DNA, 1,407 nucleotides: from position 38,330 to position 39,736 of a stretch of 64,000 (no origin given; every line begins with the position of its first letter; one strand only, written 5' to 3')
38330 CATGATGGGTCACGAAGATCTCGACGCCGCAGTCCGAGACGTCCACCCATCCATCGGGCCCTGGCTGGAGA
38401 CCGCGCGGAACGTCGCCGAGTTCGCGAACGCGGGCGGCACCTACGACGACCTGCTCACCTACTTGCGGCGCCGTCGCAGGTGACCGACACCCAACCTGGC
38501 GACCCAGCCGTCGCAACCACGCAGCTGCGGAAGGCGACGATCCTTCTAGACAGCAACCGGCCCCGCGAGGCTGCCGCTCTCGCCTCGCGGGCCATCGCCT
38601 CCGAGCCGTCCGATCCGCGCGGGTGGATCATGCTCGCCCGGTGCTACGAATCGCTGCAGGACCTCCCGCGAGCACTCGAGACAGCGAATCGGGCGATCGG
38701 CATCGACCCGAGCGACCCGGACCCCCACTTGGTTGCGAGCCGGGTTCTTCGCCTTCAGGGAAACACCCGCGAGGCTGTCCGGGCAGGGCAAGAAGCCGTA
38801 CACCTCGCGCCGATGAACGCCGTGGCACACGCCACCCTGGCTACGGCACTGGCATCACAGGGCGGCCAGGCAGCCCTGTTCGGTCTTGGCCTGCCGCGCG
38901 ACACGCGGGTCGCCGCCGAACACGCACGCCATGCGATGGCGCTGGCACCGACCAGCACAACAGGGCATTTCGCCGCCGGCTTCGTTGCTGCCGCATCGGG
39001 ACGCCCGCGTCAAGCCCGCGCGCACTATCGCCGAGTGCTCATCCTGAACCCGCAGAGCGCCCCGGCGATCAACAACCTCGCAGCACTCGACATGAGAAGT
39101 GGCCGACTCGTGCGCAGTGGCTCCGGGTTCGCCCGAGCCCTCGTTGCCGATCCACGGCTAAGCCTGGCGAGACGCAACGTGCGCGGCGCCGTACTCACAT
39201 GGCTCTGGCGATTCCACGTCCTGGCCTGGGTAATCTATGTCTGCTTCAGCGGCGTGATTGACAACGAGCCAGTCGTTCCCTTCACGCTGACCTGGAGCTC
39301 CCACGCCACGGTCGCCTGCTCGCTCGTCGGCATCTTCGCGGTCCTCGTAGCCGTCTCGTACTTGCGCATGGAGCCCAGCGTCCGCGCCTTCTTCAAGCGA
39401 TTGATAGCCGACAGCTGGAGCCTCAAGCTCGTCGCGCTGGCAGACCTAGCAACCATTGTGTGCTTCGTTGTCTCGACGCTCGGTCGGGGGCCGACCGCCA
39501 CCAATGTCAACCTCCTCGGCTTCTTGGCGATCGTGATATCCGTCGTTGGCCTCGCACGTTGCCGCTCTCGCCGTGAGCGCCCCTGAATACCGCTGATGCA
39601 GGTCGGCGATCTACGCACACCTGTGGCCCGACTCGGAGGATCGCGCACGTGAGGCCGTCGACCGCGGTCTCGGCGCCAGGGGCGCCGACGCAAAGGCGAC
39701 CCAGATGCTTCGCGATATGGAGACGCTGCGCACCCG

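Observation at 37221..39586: Translationally coupled AAA+ ATPase (Vps4/CDC48-like) and TPR membrane protein pair: candidate uncharacterised two-gene system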

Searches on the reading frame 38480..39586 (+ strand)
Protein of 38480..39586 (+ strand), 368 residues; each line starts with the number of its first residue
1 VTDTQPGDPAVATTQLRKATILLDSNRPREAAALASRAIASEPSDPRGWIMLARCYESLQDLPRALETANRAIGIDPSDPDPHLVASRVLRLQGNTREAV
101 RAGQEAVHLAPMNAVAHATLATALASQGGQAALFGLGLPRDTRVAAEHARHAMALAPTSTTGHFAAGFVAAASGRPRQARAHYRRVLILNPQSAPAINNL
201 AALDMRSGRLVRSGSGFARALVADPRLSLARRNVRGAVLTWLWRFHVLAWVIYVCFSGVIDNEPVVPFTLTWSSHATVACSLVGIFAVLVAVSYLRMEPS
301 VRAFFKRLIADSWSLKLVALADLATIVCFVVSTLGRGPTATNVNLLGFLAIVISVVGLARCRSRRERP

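Call 7: search_protein_families(library=pfam, proteins=[window:38480-39586:+], max_evalue=0.01)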
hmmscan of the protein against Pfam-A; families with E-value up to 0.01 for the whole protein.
window:38480-39586:+ (368 aa): 18 families
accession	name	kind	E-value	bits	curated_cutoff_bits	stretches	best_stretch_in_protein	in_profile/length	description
PF07719.23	TPR_2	-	2.1e-18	65.3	27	2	162-192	3-33/34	Tetratricopeptide repeat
PF14559.12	TPR_19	-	1.8e-17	63.8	25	2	22-83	1-62/68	Tetratricopeptide repeat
PF13432.12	TPR_16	-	1.9e-16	60.6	32.7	1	16-80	1-65/65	Tetratricopeptide repeat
PF13428.12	TPR_14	-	1.7e-13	50.2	23.5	3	15-54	4-43/44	Tetratricopeptide repeat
PF13431.12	TPR_17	-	8.4e-13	47.9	24.4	1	36-67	3-34/34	Tetratricopeptide repeat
PF23914.1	TPR_CcmH_CycH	-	1.1e-10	42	42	1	38-124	42-131/158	Cytochrome c-type biogenesis protein H TPR domain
PF00515.34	TPR_1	-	4.2e-10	39.5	27.8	1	47-79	2-34/34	Tetratricopeptide repeat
PF13414.12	TPR_11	-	9.1e-09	35.3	26.8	0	89-128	3-42/42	TPR repeat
PF13424.12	TPR_12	-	2.1e-08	34.7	30.1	0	7-40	40-73/77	Tetratricopeptide repeat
PF13181.12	TPR_8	-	4.8e-06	26.8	25.7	0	47-78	2-33/34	Tetratricopeptide repeat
PF09295.16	ChAPs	-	1e-05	25.2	20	1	18-70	240-292/395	ChAPs (Chs5p-Arf1p-binding proteins)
PF24575.1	TPR_Slam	-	6.9e-05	23.7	35.2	0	163-202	50-89/104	Surface lipoprotein assembly modifier, N-terminal TPR repeats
PF07721.20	TPR_4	-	0.00014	22.6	27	0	163-185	4-26/26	Tetratricopeptide repeat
PF13371.12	TPR_9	-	0.00018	21.9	35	1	21-88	4-71/73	Tetratricopeptide repeat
PF13176.12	TPR_7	-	0.00032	21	27.9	0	50-80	3-33/36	Tetratricopeptide repeat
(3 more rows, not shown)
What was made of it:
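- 38480..39586 (+): TPR-membrane partner gene, 368 aa. Cytoplasmic TPR solenoid: residues 9-223 (38504-39148). Four-helix membrane domain: residues 228-363 (39161-39568). Basic C-terminal tail. Pfam TPR families (call 7).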

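Call 8: search_protein_families(library=ncbifam, proteins=[window:38480-39586:+], max_evalue=0.01)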
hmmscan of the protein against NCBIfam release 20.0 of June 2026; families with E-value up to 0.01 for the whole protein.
window:38480-39586:+ (368 aa): 12 families
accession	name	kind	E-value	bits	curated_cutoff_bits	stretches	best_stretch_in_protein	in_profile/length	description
TIGR02917.1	PEP_TPR_lipo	equivalog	1.7e-17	62.7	312.2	2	19-127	540-648/899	XrtA/PEP-CTERM system TPR-repeat protein PrsT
TIGR02521.1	type_IV_pilW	equivalog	1.7e-13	50.7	154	2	8-81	27-100/234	type IV pilus biogenesis/stability protein PilW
NF033920.0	C39_PA2778_fam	equivalog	5.8e-08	32.4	150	1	141-220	171-250/255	PA2778 family cysteine peptidase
NF040959.1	MamA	equivalog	1e-07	31.6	200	1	22-128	81-187/204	magnetosome protein MamA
TIGR02552.1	LcrH_SycD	equivalog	1.1e-07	31.7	104.8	1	40-119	46-124/136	SycD/LcrH family type III secretion system chaperone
NF052415.1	T3SS_chap_SctY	equivalog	2e-07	31.5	70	1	19-106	13-103/106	type III secretion apparatus assembly chaperone SctY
TIGR03939.1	PGA_TPR_OMP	equivalog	2.5e-05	22.7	366.65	1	30-125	104-199/800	poly-beta-1,6 N-acetyl-D-glucosamine export porin PgaA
NF033758.1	gliding_GltE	equivalog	3e-05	23.2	225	0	12-122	154-264/411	adventurous gliding motility TPR repeat lipoprotein GltE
NF007302.0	PRK09782.1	equivalog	0.00017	19.7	1223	1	48-131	582-663/990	phage receptor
NF033762.1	social_mot_Tgl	equivalog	0.00018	20.9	225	0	147-209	52-115/252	social motility TPR repeat lipoprotein Tgl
NF041522.1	TPR_sll0314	equivalog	0.0021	17.4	225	1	52-120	186-254/275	Sll0314/Alr1548 family TPR repeat-containing protein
NF008755.0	PRK11788.1-3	equivalog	0.0041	16.5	430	0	141-198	195-252/388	lipopolysaccharide assembly protein LapB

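Call 9: search_protein_families(library=padloc, proteins=[window:38480-39586:+], max_evalue=0.01)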
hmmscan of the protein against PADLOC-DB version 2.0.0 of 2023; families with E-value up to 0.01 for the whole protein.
window:38480-39586:+ (368 aa): 0 families

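Call 21: find_homologous_proteins(query=window:38480-39583:+)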
Query window:38480-39583:+ (368 aa): 27 proteins with E <= 0.001 among 8000 candidates.
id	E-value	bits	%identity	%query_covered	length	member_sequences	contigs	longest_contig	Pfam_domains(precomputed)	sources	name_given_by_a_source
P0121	6.7e-214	728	93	99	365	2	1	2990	PF14559.13,PF13431.13,PF23914.2,PF13414.13,PF00515.35,PF13424.13,PF13432.13,PF13428.13,PF13181.13,PF07719.24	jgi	jgi:tetratricopeptide (TPR) repeat protein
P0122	2.1e-171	588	76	99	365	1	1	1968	PF14559.13,PF13431.13,PF23914.2,PF13414.13,PF00515.35,PF13432.13,PF13428.13,PF13181.13,PF07719.24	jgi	jgi:tetratricopeptide (TPR) repeat protein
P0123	2.2e-159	549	72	99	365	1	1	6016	PF14559.13,PF13431.13,PF23914.2,PF00515.35,PF13432.13,PF13428.13,PF07719.24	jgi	jgi:tetratricopeptide (TPR) repeat protein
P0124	2.9e-155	535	74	93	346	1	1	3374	PF14559.13,PF13431.13,PF23914.2,PF13414.13,PF00515.35,PF13432.13,PF13428.13,PF07719.24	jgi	jgi:Flp pilus assembly protein TadD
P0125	5.1e-131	455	77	77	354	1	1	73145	PF13431.13,PF13414.13,PF13428.13,PF07719.24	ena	-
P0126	9.3e-123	428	58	95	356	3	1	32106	PF13431.13,PF23914.2,PF13414.13,PF13428.13,PF14559.13,PF13371.13,PF00515.35,PF12895.14,PF13424.13,PF13432.13,PF09295.17,PF07719.24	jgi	jgi:tetratricopeptide (TPR) repeat protein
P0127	2.6e-116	407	57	96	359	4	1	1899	PF14559.13,PF13431.13,PF23914.2,PF13414.13,PF00515.35,PF13424.13,PF13432.13,PF13428.13,PF07719.24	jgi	jgi:tetratricopeptide (TPR) repeat protein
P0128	5.6e-109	383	54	96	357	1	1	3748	PF14559.13,PF13431.13,PF23914.2,PF13414.13,PF00515.35,PF21033.5,PF13432.13,PF13428.13,PF07719.24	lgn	-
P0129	2.0e-104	368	51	95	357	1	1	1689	PF14559.13,PF13431.13,PF23914.2,PF13414.13,PF13371.13,PF00515.35,PF12895.14,PF13432.13,PF13428.13,PF13181.13,PF07719.24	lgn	-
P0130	3.5e-102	361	52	96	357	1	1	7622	PF13431.13,PF23914.2,PF13414.13,PF13428.13,PF14559.13,PF13371.13,PF00515.35,PF12895.14,PF13424.13,PF21033.5,PF13432.13,PF13181.13,PF07719.24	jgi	jgi:tetratricopeptide (TPR) repeat protein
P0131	2.3e-98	348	52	96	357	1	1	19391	PF14559.13,PF13431.13,PF13414.13,PF00515.35,PF13432.13,PF13428.13,PF13181.13,PF07719.24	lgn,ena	-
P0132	3.4e-92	328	48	91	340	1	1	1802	PF14559.13,PF13431.13,PF23914.2,PF13414.13,PF00515.35,PF12895.14,PF13432.13,PF13428.13,PF13181.13,PF07719.24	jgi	jgi:tetratricopeptide (TPR) repeat protein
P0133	1.1e-90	323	48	98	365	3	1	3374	PF14559.13,PF13431.13,PF23914.2,PF13414.13,PF00515.35,PF13432.13,PF13428.13,PF07719.24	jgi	jgi:Flp pilus assembly protein TadD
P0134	3.3e-89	318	50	90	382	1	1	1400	PF14559.13,PF13431.13,PF23914.2,PF13414.13,PF00515.35,PF12895.14,PF13432.13,PF13428.13,PF13181.13,PF07719.24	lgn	-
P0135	5.7e-9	54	31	24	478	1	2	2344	PF25063.1,PF03704.24,PF13431.13,PF23914.2,PF25062.2,PF13414.13,PF13176.13,PF13428.13,PF25064.2,PF14559.13,PF02259.30,PF13371.13,PF00515.35,PF12895.14,PF13424.13,PF21033.5,PF13432.13,PF09295.17,PF13181.13,PF14561.13,PF07719.24,PF13174.13,PF20308.5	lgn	-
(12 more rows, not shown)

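Call 25: search_protein_families(library=pfam, alignment_id=A2, max_evalue=0.001)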
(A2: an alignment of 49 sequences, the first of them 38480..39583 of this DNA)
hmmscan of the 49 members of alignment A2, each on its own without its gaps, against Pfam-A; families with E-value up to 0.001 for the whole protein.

A. member 1, window:38480-39583:+ (368 aa): 17 families
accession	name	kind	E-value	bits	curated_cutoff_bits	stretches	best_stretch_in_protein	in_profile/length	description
PF07719.23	TPR_2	-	2.1e-18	65.3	27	1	162-192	3-33/34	Tetratricopeptide repeat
PF14559.12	TPR_19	-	1.8e-17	63.8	25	2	22-83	1-62/68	Tetratricopeptide repeat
PF13432.12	TPR_16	-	1.9e-16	60.6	32.7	1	16-80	1-65/65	Tetratricopeptide repeat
PF13428.12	TPR_14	-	1.7e-13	50.2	23.5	2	15-54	4-43/44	Tetratricopeptide repeat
PF13431.12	TPR_17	-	8.4e-13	47.9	24.4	0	36-67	3-34/34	Tetratricopeptide repeat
PF23914.1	TPR_CcmH_CycH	-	1.1e-10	42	42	1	38-124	42-131/158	Cytochrome c-type biogenesis protein H TPR domain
PF00515.34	TPR_1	-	4.2e-10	39.5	27.8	0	47-79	2-34/34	Tetratricopeptide repeat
PF13414.12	TPR_11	-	9.1e-09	35.3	26.8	0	89-128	3-42/42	TPR repeat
PF13424.12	TPR_12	-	2.1e-08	34.7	30.1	0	7-40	40-73/77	Tetratricopeptide repeat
PF13181.12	TPR_8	-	4.8e-06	26.8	25.7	0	47-78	2-33/34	Tetratricopeptide repeat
PF09295.16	ChAPs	-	1e-05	25.2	20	1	18-70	240-292/395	ChAPs (Chs5p-Arf1p-binding proteins)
PF24575.1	TPR_Slam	-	6.9e-05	23.7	35.2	0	163-202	50-89/104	Surface lipoprotein assembly modifier, N-terminal TPR repeats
PF07721.20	TPR_4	-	0.00014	22.6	27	0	163-185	4-26/26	Tetratricopeptide repeat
PF13371.12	TPR_9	-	0.00018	21.9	35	0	21-88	4-71/73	Tetratricopeptide repeat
PF13176.12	TPR_7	-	0.00032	21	27.9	0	50-80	3-33/36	Tetratricopeptide repeat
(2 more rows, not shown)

B. families by the number of members that match (of 49 scanned): 39 families (the first 25 are shown)
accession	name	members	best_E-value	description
PF07719.23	TPR_2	44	6.1e-30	Tetratricopeptide repeat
PF14559.12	TPR_19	44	2.4e-25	Tetratricopeptide repeat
PF13428.12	TPR_14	44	1.3e-18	Tetratricopeptide repeat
PF13431.12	TPR_17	42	3.7e-19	Tetratricopeptide repeat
PF13432.12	TPR_16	41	1.9e-20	Tetratricopeptide repeat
PF23914.1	TPR_CcmH_CycH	40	2.2e-13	Cytochrome c-type biogenesis protein H TPR domain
PF00515.34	TPR_1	37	1.2e-23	Tetratricopeptide repeat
PF13181.12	TPR_8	36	2.8e-16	Tetratricopeptide repeat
PF12895.13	ANAPC3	34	1.4e-13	Anaphase-promoting complex, cyclosome, subunit 3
PF13424.12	TPR_12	33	1.8e-15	Tetratricopeptide repeat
PF13414.12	TPR_11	32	6.8e-14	TPR repeat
PF13371.12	TPR_9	29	2.3e-11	Tetratricopeptide repeat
PF13176.12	TPR_7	14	5.9e-09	Tetratricopeptide repeat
PF25062.1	ARM_TT21_N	14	2.1e-08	Tetratricopeptide repeat protein 21 N-terminal ARM repeat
PF13174.12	TPR_6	10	1.4e-07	Tetratricopeptide repeat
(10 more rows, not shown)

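Call 33: search_solved_structures(query=window:38480-39583:+, max_evalue=0.01)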
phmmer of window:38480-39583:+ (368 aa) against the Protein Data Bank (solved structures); distinct sequences matched with E-value up to 0.01: 57.
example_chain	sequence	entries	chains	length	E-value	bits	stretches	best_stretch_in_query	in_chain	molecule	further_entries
9qhb_A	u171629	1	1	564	3.5e-36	128.7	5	31-235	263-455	Engineered tetratricopeptide repeat protein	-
7yea_A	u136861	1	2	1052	1.8e-18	70.5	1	36-129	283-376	UDP-N-acetylglucosamine--peptide N-acetylglucosaminyltransferase 110 kDa subunit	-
7yeh_B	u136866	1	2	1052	1.8e-18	70.5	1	36-129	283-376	UDP-N-acetylglucosamine--peptide N-acetylglucosaminyltransferase 110 kDa subunit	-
7ntf_A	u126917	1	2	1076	2e-18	70.3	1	36-129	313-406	Isoform 1 of UDP-N-acetylglucosamine--peptide N-acetylglucosaminyltransferase 110 kDa subu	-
1w3b_A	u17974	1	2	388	9.7e-16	61.5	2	36-129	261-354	UDP-N-ACETYLGLUCOSAMINE--PEPTIDE N-ACETYLGLUCOSAMINYLTRANSFERASE 110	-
8bu0_A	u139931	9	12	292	1.7e-15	60.7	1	32-128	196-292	Consensus tetratricopeptide repeat protein | Crystal structure of an 8-repeat consensus TPR superhelix with Zinc. | Monomer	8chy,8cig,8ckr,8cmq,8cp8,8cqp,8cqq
9qhc_A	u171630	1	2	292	3.1e-15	59.8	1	32-237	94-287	Engineered tetratricopeptide repeat protein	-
6eou_A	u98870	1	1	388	3.4e-15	59.7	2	36-129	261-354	UDP-N-acetylglucosamine--peptide N-acetylglucosaminyltransferase 110 kDa subunit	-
6b85_J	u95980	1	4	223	6e-10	42.4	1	24-115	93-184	TMHC4_R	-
8far_A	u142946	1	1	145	8.3e-09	38.7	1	25-128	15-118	I432-1-CC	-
8cus_A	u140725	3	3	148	9.7e-09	38.5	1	22-128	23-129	I432-1(NaCl) Chain A | I432-1(Imd) Chain A | I432-1-X3 Chain A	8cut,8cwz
7obi_A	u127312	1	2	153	1.9e-08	37.5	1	52-206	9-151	CTPR-rv4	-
9gzg_A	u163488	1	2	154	9.6e-08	35.2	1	49-201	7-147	Engineered CTPR protein with glutamic acids for conductivity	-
8fwd_1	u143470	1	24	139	7.7e-07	32.2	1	24-128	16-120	O43-rpxdoc-EK1_B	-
6ibo_A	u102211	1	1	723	1.1e-06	31.7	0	36-123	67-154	UDP-N-acetylglucosamine--peptide N-acetylglucosaminyltransferase 110 kDa subunit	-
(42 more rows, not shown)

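Call 60: predict_structure(alignment_id=A4)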
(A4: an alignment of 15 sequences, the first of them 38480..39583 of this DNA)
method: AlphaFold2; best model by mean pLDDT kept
length: 368 residues; sequences in the alignment: 15
mean_pLDDT: 85.2   pTM: 0.68
mean pLDDT of the five models: 85.2, 82.3, 82.1, 81.1, 80.7
residues with pLDDT >= 90: 156; 70-90: 154; 50-70: 49; < 50: 9
segments of 3 or more residues with pLDDT < 50: 1-4, 210-212
pLDDT, mean of each block of 10 residues (from residue 1): 58 92 91 96 95 96 97 97 97 94 98 98 84 62 94 95 95 90 94 86 69 59 63 77 86 78 73 84 88 84 84 86 87 84 88 87 61
secondary structure, 60 per line:
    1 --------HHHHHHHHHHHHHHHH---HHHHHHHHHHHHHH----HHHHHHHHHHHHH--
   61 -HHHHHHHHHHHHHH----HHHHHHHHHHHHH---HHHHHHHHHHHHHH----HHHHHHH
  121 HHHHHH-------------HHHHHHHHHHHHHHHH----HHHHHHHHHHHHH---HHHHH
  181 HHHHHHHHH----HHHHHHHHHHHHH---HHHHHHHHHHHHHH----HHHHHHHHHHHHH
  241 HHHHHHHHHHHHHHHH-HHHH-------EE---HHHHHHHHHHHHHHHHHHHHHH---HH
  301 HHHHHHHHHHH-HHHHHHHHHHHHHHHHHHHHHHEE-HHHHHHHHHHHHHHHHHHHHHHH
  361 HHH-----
elements in order: H9-24 H28-41 H46-58 H62-75 H80-92 H96-109 H114-126 H140-155 H160-172 H176-189 H194-206 H210-223 H228-256 H258-261 H274-295 H299-311 H313-334 H338-363
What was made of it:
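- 38480..39586 (+): AlphaFold2 mean pLDDT 85.2, 12 TPR helices plus the membrane helices (call 60).
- Checked: In the AlphaFold2 model (mean pLDDT 85) the long helices are 228-256, 274-295, 313-334 and 338-363 (call 60).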
